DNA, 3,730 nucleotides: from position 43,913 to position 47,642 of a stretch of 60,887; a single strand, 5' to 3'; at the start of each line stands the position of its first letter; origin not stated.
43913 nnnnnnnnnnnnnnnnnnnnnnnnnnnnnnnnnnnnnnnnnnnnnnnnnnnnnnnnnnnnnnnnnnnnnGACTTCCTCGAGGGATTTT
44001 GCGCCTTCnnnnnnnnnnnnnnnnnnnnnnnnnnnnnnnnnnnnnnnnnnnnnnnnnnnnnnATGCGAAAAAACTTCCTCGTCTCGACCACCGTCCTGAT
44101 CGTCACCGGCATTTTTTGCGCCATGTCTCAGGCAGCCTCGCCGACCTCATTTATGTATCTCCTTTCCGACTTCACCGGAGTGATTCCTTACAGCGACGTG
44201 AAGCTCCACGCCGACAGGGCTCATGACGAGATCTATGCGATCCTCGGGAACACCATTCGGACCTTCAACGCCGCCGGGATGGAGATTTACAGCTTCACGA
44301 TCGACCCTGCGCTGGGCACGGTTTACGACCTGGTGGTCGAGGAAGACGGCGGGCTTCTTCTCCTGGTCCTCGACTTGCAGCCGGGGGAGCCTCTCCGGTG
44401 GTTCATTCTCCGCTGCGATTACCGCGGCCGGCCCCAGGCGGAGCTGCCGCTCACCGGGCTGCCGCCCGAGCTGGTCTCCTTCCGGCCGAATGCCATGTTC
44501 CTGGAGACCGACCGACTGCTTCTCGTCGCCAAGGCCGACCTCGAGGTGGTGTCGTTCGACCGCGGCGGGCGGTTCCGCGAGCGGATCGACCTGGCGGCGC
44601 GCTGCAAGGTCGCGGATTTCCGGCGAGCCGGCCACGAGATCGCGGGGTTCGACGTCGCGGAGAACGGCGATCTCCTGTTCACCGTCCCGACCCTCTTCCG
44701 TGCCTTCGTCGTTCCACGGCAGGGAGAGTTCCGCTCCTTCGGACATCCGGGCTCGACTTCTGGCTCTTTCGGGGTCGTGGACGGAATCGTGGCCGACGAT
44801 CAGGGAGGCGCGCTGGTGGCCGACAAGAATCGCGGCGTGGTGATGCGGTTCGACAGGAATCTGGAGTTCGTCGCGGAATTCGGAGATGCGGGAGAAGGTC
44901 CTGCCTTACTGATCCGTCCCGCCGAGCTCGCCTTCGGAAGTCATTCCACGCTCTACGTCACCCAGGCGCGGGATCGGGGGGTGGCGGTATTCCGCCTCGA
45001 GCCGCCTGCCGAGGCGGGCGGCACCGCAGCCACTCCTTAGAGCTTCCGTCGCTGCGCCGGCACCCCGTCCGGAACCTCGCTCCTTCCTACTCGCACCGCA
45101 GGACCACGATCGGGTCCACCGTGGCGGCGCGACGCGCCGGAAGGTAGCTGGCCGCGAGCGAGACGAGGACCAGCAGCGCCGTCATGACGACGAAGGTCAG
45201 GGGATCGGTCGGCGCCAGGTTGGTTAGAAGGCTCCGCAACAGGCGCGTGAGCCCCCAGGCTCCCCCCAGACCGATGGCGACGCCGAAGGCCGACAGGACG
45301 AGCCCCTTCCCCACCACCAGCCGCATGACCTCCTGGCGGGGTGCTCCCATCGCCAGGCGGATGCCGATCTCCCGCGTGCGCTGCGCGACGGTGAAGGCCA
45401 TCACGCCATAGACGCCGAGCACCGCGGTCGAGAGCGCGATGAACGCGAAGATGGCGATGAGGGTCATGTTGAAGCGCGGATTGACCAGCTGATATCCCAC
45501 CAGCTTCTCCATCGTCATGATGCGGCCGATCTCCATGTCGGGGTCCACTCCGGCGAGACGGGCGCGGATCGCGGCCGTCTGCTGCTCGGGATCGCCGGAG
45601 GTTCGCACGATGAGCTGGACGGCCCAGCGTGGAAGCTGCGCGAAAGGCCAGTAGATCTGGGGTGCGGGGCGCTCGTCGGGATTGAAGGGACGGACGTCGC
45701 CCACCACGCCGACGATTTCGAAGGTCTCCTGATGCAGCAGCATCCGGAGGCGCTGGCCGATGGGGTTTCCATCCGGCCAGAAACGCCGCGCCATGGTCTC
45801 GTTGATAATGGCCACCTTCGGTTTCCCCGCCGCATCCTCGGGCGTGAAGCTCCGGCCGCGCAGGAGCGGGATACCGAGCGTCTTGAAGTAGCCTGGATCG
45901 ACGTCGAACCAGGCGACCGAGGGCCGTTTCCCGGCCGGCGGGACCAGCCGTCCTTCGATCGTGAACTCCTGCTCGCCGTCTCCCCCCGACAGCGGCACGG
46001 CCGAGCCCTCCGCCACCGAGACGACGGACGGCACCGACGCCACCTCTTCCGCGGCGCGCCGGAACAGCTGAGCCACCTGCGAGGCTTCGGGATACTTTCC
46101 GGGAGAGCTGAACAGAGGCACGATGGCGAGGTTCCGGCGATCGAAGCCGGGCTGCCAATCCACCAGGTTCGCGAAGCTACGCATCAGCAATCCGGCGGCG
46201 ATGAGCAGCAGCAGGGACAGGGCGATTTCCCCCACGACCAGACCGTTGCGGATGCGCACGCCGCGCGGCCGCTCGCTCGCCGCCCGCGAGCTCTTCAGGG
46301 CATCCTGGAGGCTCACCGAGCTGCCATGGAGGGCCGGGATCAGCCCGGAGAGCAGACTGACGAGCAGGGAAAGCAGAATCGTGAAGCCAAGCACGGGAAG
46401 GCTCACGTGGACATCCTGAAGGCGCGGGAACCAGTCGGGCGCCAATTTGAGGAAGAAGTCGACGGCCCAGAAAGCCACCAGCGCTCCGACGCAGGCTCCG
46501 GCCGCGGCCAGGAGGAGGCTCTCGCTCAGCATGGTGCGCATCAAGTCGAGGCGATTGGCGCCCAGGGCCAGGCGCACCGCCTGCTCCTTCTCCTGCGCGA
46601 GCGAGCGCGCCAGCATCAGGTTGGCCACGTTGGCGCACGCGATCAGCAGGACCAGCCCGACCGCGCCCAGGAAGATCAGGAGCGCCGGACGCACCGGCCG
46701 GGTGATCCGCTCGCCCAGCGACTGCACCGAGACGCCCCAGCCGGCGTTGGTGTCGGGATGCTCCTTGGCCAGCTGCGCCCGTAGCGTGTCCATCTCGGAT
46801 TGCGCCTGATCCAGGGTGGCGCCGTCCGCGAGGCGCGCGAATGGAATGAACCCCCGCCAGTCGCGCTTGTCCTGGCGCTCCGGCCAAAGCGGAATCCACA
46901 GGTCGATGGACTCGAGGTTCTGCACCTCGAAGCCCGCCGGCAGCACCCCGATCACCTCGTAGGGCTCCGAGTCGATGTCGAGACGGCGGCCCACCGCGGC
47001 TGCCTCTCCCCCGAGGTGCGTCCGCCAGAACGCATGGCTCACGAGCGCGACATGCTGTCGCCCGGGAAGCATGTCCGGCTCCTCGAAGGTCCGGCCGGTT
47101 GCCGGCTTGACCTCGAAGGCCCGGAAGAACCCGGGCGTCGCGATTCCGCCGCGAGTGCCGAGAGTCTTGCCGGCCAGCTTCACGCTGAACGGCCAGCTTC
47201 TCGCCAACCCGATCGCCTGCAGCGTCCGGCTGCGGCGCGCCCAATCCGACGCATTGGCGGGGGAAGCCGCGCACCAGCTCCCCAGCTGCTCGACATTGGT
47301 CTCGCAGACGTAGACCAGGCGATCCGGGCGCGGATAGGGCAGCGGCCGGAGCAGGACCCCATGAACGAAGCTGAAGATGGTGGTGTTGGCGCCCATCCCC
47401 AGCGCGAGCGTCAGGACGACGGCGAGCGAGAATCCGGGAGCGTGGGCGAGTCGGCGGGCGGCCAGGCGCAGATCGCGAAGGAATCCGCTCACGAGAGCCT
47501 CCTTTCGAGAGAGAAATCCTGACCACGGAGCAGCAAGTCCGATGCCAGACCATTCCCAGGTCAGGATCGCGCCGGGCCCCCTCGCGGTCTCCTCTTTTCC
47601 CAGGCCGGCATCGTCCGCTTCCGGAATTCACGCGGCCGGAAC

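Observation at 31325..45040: Complete OmcS-type cytochrome-nanowire locus (hexahaem OmcS homologue plus nine companion genes) in a probable acidobacterium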

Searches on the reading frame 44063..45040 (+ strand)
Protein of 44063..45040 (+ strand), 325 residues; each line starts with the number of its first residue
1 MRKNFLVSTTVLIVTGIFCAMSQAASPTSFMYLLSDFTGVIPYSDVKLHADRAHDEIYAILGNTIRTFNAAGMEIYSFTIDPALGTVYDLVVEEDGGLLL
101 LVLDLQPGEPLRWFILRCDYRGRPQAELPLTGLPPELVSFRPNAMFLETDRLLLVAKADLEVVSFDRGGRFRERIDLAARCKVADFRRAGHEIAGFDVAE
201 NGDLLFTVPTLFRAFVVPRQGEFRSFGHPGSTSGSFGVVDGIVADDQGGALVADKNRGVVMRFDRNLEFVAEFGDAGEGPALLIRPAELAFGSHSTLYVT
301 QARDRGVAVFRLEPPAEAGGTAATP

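Call 5: search_protein_families(library=pfam, proteins=[window:44063-45040:+], max_evalue=0.01)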
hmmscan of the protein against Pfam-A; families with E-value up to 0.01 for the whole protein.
window:44063-45040:+ (325 aa): 0 families

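Call 6: search_protein_families(library=ncbifam, proteins=[window:44063-45040:+], max_evalue=0.01)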
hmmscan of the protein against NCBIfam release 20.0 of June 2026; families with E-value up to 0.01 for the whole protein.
window:44063-45040:+ (325 aa): 1 family
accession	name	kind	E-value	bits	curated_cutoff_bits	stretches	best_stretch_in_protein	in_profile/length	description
NF035926.1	scyF_NHL_VPEP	equivalog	3e-05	23.4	350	1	220-310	181-273/376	scytonemin biosynthesis PEP-CTERM protein ScyF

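Call 88: search_solved_structures(query=window:44063-45040:+, max_evalue=1)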
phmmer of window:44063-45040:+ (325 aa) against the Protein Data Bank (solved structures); distinct sequences matched with E-value up to 1: 13.
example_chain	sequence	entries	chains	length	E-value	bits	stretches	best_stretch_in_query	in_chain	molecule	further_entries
6d69_A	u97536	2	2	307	2.4e-16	63.2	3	203-311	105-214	NHL Repeat Region of D. melanogaster Thin | Thin, isoform D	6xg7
7b96_A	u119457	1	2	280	3.4e-14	56.1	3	226-311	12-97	Isoform 2 of Tripartite motif-containing protein 2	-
7qrv_A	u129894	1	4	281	3.4e-14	56.1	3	226-311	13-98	Tripartite motif-containing protein 2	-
7b2r_A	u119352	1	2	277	5.9e-14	55.3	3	226-311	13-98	Tripartite motif-containing protein 2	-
8j72_A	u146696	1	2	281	9.8e-13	51.3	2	204-300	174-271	E3 ubiquitin-protein ligase TRIM71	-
7qrx_A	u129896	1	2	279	1.3e-12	50.9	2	207-302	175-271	E3 ubiquitin-protein ligase TRIM71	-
9jur_A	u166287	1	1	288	1.5e-12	50.8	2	211-302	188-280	E3 ubiquitin-protein ligase TRIM71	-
7qrw_A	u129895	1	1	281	1.1e-11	47.9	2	226-313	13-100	Isoform 4 of Tripartite motif-containing protein 3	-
6fpt_A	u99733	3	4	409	9.1e-11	44.9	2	202-292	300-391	E3 ubiquitin-protein ligase TRIM71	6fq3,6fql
1q7f_A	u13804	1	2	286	0.00037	23.1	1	225-295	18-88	brain tumor CG10719-PA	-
4zlr_A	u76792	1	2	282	0.0004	23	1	225-295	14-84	Brain tumor protein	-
5ex7_A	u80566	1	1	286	0.00042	23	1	225-295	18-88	Brain tumor protein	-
2hh0_H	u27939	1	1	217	0.34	13.4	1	290-323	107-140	Heavy Chain, P-Clone Fab, Chimera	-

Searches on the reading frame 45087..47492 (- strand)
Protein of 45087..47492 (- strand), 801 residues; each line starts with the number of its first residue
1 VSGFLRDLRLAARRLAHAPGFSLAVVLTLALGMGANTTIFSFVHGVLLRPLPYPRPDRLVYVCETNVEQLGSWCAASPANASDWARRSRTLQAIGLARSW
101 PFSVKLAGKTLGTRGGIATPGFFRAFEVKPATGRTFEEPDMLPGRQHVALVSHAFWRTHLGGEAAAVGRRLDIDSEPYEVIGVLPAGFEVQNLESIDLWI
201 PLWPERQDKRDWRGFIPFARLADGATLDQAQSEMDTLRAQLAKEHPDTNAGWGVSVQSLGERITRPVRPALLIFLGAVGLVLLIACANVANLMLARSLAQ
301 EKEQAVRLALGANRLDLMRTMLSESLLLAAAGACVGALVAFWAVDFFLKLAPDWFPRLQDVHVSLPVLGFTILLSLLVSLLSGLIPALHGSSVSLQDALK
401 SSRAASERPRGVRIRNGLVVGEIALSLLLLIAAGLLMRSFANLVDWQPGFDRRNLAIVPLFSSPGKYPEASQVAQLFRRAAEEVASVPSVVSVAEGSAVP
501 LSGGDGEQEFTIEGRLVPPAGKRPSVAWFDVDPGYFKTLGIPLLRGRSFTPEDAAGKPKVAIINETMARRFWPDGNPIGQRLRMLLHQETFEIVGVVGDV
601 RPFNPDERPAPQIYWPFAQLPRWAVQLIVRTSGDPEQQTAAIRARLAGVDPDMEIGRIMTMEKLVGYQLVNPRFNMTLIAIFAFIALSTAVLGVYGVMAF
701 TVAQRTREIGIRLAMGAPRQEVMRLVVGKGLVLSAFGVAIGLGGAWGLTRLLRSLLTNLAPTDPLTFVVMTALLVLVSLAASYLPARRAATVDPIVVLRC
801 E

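Call 31: search_protein_families(library=pfam, proteins=[window:45087-47492:-], max_evalue=0.001)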
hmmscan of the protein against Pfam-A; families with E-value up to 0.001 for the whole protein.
window:45087-47492:- (801 aa): 2 families
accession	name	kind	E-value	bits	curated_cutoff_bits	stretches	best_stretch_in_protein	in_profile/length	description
PF12704.14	MacB_PCD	-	4.7e-42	145.1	27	2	22-236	1-206/207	MacB-like periplasmic core domain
PF02687.27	FtsX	-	1.6e-28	99.6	25.5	2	681-793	2-119/120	FtsX-like permease C-terminal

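Call 75: search_protein_families(library=ncbifam, proteins=[window:45087-47492:-], max_evalue=0.001)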
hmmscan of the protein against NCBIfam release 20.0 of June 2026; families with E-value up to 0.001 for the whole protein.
window:45087-47492:- (801 aa): 3 families
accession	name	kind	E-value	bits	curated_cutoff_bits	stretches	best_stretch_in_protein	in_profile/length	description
TIGR03434.1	ADOP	subfamily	1.8e-271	902.8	622.3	1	5-801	2-803/803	ADOP family duplicated permease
NF007826.0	PRK10535.1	equivalog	5.4e-27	94.3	966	2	531-799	372-646/648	macrolide ABC transporter ATP-binding protein/permease MacB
NF041854.1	ABC_perm_YbbP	equivalog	0.00065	17.7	999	0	681-799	246-369/806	putative ABC transporter permease subunit YbbP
